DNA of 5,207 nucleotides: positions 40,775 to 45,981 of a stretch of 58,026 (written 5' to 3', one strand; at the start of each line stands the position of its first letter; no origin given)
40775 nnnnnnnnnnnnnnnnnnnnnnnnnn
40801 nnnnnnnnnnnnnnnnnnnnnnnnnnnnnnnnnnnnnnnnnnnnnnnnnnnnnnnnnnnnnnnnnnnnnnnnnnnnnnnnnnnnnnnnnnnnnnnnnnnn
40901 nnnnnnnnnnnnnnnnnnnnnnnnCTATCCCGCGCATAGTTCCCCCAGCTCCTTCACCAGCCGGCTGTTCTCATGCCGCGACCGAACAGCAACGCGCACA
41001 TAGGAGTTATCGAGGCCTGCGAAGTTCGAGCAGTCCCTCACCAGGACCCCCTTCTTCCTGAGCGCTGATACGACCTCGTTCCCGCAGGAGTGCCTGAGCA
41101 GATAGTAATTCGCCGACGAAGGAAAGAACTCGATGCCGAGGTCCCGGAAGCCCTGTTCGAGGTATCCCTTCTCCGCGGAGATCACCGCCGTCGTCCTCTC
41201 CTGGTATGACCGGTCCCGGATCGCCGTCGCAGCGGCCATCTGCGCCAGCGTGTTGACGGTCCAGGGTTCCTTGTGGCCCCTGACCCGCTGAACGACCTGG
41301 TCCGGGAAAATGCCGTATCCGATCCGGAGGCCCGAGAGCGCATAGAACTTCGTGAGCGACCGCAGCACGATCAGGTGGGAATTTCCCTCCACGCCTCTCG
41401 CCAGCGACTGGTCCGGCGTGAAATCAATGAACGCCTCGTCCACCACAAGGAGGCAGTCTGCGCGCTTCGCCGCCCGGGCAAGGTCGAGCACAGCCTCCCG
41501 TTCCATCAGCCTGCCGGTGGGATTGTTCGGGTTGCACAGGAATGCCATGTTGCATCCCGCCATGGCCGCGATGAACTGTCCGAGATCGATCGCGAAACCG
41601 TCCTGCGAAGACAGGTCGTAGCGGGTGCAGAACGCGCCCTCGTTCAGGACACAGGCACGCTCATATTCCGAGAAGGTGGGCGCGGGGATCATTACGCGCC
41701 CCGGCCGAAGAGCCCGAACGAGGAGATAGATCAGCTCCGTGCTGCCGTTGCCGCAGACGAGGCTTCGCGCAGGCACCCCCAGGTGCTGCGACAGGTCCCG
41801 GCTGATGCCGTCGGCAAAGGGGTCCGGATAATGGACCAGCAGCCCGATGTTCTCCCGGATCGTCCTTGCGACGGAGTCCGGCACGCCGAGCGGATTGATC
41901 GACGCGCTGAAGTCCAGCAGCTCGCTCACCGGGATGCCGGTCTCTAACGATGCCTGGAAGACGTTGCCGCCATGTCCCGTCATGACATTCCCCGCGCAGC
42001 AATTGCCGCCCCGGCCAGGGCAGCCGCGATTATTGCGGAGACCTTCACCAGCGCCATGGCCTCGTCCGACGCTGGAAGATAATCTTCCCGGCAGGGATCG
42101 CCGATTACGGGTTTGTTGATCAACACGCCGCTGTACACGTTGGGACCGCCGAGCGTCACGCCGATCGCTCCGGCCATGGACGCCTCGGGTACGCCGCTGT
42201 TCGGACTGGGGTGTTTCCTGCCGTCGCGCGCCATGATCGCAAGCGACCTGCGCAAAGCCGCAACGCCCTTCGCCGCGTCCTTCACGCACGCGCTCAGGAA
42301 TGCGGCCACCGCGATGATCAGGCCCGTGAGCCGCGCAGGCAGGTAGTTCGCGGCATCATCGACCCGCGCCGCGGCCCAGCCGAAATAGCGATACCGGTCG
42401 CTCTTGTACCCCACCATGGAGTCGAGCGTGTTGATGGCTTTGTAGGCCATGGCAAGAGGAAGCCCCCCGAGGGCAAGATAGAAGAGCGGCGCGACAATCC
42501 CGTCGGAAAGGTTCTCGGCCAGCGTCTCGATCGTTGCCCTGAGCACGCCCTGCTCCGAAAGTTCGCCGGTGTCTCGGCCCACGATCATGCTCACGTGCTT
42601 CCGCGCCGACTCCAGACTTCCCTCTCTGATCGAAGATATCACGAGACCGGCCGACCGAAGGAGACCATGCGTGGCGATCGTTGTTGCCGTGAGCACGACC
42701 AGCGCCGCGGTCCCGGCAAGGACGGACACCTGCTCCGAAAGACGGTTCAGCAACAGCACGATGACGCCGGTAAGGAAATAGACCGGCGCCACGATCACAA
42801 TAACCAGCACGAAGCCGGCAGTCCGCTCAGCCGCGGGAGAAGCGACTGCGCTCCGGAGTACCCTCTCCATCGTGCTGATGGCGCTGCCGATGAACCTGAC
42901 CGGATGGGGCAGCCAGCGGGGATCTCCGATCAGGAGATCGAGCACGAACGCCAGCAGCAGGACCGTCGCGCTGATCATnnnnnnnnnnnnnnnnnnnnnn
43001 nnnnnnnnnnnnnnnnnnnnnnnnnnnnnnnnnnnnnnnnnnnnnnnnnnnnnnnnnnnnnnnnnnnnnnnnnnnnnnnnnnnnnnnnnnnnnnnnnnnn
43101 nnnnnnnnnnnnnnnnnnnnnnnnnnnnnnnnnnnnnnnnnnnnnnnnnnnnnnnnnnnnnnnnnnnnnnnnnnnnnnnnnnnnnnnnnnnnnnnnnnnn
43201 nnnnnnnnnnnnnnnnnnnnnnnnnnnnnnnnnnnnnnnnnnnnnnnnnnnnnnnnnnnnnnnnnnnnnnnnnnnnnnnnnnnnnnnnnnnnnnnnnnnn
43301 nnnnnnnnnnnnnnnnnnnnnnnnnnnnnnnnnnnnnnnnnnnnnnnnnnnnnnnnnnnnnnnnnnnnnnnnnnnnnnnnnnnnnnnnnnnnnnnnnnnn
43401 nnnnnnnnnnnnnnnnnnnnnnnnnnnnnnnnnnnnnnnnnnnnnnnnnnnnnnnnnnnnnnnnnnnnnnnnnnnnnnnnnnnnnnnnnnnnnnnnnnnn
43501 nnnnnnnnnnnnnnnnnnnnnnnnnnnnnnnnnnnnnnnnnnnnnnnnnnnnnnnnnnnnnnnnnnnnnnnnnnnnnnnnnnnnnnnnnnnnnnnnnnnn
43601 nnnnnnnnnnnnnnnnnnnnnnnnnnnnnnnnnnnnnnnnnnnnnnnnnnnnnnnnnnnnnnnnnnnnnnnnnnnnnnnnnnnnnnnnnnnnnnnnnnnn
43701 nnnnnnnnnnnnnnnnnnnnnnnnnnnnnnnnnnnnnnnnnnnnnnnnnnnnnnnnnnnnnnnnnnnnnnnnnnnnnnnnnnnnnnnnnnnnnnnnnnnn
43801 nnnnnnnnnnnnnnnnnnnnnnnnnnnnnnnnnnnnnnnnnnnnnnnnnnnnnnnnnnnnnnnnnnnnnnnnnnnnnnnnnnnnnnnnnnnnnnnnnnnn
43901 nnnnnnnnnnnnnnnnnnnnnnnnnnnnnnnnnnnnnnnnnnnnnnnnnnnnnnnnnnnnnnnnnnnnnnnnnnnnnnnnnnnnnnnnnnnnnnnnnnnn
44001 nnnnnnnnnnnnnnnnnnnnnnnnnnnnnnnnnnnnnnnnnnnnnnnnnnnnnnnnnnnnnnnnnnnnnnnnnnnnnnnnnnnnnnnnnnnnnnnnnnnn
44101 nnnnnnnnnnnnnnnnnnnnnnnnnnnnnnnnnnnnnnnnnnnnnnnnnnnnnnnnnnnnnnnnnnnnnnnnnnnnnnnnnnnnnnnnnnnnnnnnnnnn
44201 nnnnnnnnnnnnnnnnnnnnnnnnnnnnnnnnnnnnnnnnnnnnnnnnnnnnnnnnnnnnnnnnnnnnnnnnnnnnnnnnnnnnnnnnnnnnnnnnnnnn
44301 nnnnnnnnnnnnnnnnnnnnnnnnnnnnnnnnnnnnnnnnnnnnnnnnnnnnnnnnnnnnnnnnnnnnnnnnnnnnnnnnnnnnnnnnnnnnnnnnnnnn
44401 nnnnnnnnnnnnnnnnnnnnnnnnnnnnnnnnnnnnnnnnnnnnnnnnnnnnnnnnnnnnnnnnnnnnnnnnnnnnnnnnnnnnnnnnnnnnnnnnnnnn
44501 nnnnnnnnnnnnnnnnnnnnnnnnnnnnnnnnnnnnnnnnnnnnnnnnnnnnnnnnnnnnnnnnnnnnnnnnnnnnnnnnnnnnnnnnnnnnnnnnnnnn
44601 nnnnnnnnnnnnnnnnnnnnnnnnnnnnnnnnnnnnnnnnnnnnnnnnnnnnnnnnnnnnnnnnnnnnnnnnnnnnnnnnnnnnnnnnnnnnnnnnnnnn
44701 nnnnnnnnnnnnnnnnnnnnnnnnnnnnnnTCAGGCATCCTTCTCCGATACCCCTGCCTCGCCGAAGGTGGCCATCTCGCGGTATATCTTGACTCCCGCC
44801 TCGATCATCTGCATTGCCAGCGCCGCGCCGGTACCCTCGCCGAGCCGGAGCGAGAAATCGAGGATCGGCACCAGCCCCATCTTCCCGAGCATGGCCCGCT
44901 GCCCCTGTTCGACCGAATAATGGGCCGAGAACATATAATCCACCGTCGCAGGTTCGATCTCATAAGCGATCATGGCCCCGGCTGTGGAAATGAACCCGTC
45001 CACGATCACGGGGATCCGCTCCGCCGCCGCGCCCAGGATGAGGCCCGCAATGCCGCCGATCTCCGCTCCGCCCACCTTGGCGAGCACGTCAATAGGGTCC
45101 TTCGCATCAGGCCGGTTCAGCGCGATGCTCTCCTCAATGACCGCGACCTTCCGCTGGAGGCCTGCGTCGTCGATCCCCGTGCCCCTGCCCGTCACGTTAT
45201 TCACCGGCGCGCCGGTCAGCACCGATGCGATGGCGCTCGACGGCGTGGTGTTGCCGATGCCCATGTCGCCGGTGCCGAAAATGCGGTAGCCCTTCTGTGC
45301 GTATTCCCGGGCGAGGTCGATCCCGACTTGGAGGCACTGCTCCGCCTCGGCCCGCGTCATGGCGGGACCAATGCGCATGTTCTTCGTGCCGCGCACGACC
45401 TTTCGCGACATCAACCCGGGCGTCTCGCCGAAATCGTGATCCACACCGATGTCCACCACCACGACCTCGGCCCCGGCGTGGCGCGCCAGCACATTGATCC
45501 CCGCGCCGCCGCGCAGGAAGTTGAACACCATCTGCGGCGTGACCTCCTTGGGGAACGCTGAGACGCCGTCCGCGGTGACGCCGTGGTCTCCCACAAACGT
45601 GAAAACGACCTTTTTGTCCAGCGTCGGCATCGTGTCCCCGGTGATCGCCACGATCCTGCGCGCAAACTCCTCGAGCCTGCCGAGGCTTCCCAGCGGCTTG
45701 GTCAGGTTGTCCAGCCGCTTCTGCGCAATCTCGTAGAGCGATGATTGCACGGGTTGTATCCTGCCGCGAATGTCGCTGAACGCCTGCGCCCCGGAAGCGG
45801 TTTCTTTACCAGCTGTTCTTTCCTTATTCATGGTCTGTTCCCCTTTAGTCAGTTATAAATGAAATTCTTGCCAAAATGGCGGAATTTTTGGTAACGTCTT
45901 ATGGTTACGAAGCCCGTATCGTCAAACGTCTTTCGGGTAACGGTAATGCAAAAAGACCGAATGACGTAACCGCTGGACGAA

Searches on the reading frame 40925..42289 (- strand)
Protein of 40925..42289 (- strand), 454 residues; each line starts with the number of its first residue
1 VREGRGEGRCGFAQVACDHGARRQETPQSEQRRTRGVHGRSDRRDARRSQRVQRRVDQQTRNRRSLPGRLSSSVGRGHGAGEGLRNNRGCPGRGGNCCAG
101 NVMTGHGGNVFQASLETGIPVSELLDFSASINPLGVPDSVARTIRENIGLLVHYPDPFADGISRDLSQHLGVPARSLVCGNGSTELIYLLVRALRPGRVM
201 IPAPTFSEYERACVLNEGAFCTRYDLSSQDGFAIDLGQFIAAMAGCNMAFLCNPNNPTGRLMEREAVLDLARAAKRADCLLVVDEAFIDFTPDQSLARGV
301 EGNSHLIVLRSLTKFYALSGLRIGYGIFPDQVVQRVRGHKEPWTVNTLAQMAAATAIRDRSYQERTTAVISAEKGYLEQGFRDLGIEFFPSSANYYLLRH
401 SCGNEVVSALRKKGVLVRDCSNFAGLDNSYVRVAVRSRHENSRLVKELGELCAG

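Call 53: search_protein_families(library=pfam, proteins=[window:40925-42289:-], max_evalue=0.00001)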
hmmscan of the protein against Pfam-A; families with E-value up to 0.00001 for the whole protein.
window:40925-42289:- (454 aa): 1 family
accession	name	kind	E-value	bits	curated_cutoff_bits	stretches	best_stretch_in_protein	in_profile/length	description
PF00155.27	Aminotran_1_2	-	8.2e-49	167.1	19.7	1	124-446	3-359/361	Aminotransferase class I and II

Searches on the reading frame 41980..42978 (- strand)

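Call 53: search_protein_families(library=pfam, proteins=[window:41980-42978:-], max_evalue=0.00001)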
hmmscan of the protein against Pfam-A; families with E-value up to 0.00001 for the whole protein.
window:41980-42978:- (332 aa): 1 family
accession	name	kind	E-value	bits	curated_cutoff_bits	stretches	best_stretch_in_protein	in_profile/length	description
PF03186.18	CobD_Cbib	-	8e-104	347.3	34.4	1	7-298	1-269/282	CobD/Cbib protein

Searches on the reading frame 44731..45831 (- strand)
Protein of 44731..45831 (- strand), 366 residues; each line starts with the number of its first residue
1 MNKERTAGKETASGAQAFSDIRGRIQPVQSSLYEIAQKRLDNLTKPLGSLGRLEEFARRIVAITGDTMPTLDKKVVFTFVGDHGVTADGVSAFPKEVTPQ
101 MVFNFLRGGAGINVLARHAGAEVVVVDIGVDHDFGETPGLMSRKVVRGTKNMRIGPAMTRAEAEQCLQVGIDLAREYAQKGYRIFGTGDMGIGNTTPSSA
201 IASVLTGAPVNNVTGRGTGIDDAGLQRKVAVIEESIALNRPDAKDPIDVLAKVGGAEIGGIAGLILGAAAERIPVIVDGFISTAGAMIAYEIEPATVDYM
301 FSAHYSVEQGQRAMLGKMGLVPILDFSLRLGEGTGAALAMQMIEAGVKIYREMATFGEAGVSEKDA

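Call 53: search_protein_families(library=pfam, proteins=[window:44731-45831:-], max_evalue=0.00001)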
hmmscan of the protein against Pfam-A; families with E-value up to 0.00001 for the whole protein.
window:44731-45831:- (366 aa): 1 family
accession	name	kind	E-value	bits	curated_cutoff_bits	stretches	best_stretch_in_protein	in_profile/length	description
PF02277.22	DBI_PRT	-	7.6e-139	463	22.6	1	25-361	1-329/329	Phosphoribosyltransferase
